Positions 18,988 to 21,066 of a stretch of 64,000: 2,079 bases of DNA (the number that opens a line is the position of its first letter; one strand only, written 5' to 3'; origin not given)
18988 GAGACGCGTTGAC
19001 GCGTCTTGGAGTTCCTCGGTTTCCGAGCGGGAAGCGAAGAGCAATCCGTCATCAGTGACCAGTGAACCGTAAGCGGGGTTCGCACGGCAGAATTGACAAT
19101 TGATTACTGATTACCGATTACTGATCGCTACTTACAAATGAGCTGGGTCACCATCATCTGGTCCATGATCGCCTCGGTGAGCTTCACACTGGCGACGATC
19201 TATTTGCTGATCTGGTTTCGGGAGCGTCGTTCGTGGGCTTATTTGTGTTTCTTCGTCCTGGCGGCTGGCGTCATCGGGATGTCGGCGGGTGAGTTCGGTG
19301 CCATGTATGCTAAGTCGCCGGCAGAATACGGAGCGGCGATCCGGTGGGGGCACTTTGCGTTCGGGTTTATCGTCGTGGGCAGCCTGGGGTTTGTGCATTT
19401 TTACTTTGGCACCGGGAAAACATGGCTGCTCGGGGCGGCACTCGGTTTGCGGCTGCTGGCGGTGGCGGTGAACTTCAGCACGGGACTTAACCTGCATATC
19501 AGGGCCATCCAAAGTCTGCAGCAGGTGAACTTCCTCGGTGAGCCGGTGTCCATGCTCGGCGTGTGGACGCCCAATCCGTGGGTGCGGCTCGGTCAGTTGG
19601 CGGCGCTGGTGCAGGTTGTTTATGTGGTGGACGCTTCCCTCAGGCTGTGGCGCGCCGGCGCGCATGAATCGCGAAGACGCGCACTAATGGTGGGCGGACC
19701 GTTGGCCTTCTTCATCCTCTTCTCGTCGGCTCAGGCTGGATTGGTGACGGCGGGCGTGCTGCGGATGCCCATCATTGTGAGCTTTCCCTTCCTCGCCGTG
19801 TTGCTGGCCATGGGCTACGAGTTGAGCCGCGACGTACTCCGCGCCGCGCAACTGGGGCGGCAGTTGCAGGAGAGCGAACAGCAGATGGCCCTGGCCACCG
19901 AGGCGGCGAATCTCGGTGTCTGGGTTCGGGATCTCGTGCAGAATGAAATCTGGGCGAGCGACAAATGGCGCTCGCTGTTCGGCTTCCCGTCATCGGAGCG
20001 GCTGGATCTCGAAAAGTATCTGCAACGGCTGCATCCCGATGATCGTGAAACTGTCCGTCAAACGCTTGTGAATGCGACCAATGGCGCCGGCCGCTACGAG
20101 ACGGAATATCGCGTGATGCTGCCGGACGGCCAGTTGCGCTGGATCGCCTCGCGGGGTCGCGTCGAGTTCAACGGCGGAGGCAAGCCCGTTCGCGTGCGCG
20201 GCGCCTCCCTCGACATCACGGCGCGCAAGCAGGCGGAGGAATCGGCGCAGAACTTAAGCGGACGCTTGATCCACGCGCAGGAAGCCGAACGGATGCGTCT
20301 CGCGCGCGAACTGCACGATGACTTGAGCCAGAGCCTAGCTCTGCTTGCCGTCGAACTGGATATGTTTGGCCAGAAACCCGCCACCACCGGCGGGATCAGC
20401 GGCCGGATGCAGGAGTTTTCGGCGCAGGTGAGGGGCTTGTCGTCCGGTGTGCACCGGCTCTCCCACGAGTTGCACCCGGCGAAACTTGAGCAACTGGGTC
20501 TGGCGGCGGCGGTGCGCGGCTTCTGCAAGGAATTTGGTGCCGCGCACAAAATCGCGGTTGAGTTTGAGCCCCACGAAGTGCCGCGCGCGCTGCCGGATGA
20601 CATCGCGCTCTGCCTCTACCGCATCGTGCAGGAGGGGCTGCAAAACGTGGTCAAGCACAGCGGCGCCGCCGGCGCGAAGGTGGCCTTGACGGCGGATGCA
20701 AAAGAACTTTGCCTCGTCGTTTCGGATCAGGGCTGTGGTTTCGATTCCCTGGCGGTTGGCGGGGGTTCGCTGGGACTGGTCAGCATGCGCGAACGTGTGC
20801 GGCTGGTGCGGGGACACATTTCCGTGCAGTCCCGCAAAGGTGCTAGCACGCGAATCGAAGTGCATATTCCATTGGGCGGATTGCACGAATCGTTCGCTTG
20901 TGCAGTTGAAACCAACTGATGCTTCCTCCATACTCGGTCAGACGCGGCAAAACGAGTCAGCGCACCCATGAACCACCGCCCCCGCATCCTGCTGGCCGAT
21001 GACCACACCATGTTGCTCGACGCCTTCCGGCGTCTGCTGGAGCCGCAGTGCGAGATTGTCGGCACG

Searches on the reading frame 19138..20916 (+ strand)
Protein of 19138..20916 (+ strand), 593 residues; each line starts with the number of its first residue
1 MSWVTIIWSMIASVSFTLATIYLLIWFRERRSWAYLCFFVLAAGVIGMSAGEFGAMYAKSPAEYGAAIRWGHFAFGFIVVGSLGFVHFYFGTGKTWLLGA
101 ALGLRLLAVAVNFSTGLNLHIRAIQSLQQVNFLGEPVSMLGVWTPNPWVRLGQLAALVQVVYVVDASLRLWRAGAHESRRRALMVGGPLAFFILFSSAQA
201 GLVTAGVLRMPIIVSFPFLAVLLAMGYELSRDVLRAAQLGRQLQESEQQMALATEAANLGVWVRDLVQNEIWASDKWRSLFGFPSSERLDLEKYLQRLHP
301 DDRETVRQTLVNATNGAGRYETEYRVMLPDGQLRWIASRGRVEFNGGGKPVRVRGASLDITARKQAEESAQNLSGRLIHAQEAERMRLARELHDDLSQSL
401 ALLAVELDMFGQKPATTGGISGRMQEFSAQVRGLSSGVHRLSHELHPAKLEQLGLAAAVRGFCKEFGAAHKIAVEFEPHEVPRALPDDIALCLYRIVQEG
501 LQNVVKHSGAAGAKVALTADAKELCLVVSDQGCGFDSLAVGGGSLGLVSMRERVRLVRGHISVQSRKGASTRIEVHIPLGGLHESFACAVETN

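Call 58: search_protein_families(library=pfam, proteins=[window:19138-20916:+], max_evalue=0.01)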
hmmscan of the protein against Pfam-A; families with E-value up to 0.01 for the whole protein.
window:19138-20916:+ (593 aa): 7 families
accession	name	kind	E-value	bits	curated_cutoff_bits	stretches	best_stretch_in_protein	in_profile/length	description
PF08447.18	PAS_3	-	1.8e-18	67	25.6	1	271-355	2-87/89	PAS fold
PF02518.31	HATPase_c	-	2e-11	44.8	26.4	1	493-579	6-109/111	Histidine kinase-, DNA gyrase B-, and HSP90-like ATPase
PF07730.19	HisKA_3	-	7.7e-10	39.6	24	1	384-449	1-67/68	Histidine kinase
PF00989.32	PAS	-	0.00011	22.7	22.6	1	251-350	4-103/113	PAS fold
PF13426.13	PAS_9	-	0.0027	18.4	27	1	260-362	3-103/103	PAS domain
PF08448.16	PAS_4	-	0.0049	17.5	23.1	0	271-365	18-110/110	PAS fold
PF13188.13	PAS_8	-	0.0083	16.5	21.8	0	253-306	6-57/65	PAS domain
